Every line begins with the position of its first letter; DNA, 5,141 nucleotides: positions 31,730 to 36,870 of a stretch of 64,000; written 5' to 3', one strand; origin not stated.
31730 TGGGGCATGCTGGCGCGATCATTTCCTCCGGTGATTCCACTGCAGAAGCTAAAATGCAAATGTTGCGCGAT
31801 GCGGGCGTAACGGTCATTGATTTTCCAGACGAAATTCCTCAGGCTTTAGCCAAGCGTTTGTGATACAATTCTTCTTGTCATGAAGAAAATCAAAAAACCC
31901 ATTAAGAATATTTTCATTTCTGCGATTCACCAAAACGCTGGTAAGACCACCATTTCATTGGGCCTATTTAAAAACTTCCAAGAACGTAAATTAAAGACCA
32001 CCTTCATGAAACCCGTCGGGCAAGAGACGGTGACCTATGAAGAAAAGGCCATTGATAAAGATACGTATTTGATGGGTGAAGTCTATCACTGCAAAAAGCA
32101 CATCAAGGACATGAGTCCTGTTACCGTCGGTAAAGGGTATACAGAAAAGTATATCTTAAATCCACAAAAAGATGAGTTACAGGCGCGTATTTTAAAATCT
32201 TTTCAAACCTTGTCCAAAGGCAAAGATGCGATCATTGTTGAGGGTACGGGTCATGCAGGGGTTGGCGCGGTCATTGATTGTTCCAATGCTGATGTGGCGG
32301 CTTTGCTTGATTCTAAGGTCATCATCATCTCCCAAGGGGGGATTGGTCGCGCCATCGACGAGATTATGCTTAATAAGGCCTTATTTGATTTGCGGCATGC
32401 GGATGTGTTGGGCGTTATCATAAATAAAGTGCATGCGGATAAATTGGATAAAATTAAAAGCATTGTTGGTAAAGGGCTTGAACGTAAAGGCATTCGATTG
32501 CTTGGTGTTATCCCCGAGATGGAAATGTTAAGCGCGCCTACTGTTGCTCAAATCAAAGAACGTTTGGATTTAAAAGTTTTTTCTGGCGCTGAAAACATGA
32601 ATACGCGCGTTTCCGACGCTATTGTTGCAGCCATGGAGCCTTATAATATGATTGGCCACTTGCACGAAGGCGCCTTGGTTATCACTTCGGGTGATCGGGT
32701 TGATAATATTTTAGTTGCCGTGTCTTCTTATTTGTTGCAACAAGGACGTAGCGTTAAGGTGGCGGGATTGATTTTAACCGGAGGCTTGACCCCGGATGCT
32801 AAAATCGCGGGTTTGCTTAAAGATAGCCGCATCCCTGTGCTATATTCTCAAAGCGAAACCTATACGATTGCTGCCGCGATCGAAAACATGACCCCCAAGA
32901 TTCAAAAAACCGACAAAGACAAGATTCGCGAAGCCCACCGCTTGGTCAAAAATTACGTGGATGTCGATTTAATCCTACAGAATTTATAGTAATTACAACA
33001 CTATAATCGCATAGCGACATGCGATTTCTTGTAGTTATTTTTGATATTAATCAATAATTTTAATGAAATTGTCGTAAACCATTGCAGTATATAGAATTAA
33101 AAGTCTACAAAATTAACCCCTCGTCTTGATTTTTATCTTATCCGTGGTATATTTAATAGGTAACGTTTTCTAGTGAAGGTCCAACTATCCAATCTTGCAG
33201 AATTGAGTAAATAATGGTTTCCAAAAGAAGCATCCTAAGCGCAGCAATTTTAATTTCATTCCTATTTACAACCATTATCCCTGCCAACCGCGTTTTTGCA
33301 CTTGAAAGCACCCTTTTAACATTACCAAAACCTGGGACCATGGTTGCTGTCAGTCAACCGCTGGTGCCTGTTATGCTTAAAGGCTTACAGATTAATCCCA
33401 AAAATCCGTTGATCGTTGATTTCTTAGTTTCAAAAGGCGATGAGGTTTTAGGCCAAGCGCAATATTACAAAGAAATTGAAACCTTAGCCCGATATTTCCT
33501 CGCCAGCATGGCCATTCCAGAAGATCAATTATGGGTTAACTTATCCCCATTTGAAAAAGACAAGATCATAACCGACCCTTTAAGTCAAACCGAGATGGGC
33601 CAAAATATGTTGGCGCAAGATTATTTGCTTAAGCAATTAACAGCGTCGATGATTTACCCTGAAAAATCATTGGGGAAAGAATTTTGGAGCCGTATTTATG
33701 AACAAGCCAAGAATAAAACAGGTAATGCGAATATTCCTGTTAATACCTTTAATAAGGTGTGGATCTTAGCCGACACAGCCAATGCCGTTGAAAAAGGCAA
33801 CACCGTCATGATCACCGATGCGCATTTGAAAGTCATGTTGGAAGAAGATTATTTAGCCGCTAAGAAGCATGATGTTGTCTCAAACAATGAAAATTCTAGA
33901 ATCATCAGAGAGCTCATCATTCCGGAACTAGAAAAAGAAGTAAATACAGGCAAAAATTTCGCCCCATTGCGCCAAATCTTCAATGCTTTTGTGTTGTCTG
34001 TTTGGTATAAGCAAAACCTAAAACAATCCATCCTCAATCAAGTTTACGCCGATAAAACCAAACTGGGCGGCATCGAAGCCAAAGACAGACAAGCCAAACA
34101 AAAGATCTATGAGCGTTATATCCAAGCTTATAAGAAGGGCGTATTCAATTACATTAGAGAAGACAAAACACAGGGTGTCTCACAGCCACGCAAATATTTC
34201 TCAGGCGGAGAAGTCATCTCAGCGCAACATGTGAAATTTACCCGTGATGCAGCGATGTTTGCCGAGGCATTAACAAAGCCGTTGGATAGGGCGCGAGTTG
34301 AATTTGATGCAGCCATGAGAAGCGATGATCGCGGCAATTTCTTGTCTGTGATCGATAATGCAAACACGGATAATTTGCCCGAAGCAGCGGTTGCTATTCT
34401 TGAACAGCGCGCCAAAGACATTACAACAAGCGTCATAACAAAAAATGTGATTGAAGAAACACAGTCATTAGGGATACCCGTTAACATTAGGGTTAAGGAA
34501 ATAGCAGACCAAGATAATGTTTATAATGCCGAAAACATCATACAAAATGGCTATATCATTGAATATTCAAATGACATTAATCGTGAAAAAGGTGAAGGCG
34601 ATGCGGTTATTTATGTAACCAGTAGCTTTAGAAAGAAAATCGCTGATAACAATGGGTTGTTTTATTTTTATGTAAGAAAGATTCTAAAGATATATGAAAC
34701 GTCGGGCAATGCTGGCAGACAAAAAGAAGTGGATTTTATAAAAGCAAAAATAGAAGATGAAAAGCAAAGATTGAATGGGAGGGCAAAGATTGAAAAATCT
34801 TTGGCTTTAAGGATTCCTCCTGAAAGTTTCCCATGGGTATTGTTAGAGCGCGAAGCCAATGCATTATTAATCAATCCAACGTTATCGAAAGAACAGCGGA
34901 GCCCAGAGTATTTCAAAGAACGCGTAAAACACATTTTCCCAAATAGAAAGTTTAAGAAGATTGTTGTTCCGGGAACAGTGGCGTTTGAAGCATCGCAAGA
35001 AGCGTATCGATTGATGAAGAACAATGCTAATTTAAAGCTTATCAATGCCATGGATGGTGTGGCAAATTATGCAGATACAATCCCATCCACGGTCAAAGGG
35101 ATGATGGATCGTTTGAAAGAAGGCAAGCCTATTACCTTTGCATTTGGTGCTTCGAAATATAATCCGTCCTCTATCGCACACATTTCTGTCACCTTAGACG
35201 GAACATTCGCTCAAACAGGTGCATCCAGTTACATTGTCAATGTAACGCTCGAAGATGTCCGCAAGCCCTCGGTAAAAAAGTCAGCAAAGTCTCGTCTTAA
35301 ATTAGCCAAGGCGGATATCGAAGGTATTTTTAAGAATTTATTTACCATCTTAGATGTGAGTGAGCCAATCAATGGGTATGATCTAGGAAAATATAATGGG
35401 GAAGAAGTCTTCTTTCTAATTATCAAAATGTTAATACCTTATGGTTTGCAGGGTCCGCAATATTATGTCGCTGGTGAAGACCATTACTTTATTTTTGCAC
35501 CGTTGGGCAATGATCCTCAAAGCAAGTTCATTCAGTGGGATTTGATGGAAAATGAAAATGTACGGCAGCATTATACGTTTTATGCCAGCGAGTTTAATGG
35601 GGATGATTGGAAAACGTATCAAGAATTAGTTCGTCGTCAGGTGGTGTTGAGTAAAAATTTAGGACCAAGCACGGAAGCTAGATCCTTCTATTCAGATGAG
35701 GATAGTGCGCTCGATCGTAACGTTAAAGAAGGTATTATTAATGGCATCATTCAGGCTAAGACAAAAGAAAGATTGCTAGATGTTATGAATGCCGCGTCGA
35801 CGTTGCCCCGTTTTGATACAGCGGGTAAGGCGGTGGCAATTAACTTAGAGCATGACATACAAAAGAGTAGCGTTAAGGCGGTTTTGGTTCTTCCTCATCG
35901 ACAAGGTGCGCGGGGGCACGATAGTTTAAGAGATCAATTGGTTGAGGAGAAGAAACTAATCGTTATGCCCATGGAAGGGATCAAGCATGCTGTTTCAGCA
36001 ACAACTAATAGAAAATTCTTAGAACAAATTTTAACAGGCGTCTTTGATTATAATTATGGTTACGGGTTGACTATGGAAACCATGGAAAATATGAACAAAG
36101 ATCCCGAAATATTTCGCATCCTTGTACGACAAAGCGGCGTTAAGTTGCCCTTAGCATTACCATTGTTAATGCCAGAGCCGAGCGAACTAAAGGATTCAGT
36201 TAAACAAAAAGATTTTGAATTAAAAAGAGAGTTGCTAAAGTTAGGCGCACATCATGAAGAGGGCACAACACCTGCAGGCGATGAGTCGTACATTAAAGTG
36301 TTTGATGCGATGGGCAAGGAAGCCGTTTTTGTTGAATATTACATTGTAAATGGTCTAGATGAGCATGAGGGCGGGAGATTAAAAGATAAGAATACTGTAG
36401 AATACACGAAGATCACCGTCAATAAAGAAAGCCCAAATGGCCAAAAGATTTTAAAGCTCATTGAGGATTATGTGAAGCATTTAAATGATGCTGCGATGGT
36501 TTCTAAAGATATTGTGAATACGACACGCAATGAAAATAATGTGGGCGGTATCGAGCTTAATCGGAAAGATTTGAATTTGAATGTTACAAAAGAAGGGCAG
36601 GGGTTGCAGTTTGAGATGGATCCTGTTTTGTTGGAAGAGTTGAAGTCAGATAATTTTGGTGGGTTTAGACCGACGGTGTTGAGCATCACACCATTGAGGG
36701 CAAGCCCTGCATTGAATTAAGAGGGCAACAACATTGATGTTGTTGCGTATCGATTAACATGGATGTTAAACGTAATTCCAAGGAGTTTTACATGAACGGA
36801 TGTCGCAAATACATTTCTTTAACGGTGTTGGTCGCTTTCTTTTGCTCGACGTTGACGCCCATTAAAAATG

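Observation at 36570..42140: Conserved ~50-aa C-terminal module shared by both giant proteins, a possible secretion or sorting signal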

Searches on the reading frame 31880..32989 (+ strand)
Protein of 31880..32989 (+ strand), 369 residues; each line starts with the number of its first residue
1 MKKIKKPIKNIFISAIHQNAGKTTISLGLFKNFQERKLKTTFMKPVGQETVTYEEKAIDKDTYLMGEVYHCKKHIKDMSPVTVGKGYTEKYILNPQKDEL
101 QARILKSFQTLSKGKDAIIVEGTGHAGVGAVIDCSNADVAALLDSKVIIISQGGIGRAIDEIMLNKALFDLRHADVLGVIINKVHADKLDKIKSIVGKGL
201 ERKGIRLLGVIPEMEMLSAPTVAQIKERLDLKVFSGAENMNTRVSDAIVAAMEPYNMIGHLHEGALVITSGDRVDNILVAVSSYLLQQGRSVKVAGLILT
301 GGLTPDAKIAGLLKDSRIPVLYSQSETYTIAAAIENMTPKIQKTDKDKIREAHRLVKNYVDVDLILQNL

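Call 11: search_protein_families(library=pfam, proteins=[window:31880-32989:+], max_evalue=0.001)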
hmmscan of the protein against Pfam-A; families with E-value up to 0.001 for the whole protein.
window:31880-32989:+ (369 aa): 4 families
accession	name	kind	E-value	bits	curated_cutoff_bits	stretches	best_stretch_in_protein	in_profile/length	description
PF13500.12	AAA_26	-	1.6e-36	126.5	27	1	9-221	1-198/198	AAA domain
PF07085.17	DRTGG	-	3.6e-23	81.8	25.2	1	225-337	2-105/105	DRTGG domain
PF01656.29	CbiA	-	2.7e-09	37.5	25.4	1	18-218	8-116/125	CobQ/CobB/MinD/ParA nucleotide binding domain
PF07905.16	PucR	-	0.00048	20.9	33.5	0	230-327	10-105/118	Purine catabolism regulatory protein-like family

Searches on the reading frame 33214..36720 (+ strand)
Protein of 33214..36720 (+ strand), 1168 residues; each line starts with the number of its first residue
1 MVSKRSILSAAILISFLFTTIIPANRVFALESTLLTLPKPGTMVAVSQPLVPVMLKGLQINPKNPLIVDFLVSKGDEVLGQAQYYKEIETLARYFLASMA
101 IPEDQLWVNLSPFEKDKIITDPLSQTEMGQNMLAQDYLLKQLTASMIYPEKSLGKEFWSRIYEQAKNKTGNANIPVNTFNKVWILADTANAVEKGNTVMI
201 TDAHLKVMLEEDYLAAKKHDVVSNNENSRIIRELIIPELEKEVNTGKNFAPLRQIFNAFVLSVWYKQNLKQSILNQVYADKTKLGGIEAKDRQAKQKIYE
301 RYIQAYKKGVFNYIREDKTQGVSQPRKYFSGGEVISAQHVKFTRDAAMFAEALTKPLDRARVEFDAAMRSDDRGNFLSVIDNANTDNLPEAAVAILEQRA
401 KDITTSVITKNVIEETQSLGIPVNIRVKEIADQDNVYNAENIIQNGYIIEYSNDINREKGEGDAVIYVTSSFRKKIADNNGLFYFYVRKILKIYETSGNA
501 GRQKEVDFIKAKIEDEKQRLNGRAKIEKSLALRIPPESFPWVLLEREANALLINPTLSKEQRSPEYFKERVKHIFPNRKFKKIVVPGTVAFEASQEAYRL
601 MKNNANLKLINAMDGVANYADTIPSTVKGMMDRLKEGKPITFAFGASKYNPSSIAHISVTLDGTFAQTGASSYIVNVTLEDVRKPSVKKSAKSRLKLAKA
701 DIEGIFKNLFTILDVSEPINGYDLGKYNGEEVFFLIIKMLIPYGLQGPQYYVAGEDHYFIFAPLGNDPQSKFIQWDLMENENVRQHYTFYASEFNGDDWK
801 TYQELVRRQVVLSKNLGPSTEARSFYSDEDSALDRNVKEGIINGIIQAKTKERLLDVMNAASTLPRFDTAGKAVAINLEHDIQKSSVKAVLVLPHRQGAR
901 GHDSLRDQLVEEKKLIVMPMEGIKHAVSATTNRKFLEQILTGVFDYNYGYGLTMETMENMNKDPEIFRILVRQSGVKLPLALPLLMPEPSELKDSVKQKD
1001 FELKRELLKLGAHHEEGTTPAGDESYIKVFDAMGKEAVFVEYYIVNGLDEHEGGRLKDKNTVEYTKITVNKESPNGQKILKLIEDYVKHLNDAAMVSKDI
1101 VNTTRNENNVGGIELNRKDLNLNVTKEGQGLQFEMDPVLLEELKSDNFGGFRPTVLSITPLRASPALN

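Call 5: search_protein_families(library=pfam, proteins=[window:33214-36720:+], max_evalue=1)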
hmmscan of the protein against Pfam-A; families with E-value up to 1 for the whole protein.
window:33214-36720:+ (1168 aa): 0 families

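Call 6: search_protein_families(library=ncbifam, proteins=[window:33214-36720:+], max_evalue=1)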
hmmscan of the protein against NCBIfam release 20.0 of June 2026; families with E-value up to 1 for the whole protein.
window:33214-36720:+ (1168 aa): 1 family
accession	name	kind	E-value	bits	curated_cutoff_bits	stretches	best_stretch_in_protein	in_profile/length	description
NF007281.0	PRK09741.1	subfamily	0.054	13.5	164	1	173-226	44-97/151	hypothetical protein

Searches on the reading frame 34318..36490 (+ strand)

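Call 86: search_solved_structures(query=window:34318-36490:+, max_evalue=0.01)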
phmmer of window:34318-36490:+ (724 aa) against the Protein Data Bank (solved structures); distinct sequences matched with E-value up to 0.01: 0.

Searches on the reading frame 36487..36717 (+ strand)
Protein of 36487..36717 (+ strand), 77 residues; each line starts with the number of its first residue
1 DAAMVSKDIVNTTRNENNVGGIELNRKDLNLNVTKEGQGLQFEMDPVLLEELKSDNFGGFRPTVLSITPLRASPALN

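Call 14: find_homologous_proteins(query=A1, max_evalue=0.01)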
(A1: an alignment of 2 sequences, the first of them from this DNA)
Query A1 (2 sequences) (77 aa, profile of the alignment): 6 proteins with E <= 0.01 among 16 candidates.
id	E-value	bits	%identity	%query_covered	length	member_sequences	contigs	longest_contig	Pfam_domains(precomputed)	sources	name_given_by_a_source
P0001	1.2e-21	94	39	73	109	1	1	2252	-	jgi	jgi:hypothetical protein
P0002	3.5e-17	80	32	88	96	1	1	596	PF13412.13,PF13404.13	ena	-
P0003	5.9e-16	76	37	68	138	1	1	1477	-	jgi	jgi:hypothetical protein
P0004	2.8e-15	74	30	69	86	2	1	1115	-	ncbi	-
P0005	8.0e-9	53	28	91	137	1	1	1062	-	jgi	-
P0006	1.2e-7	49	23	83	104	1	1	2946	-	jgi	-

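Call 112: find_encoding_contigs(protein=P0004, flank=4000, max_places=2)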
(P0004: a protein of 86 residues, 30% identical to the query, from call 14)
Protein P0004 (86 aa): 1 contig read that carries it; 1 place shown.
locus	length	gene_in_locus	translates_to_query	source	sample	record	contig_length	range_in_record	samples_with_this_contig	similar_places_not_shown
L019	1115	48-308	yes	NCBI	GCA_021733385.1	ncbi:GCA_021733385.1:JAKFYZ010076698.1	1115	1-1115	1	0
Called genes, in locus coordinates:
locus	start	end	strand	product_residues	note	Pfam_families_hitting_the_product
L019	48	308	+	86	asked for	-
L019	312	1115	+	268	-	?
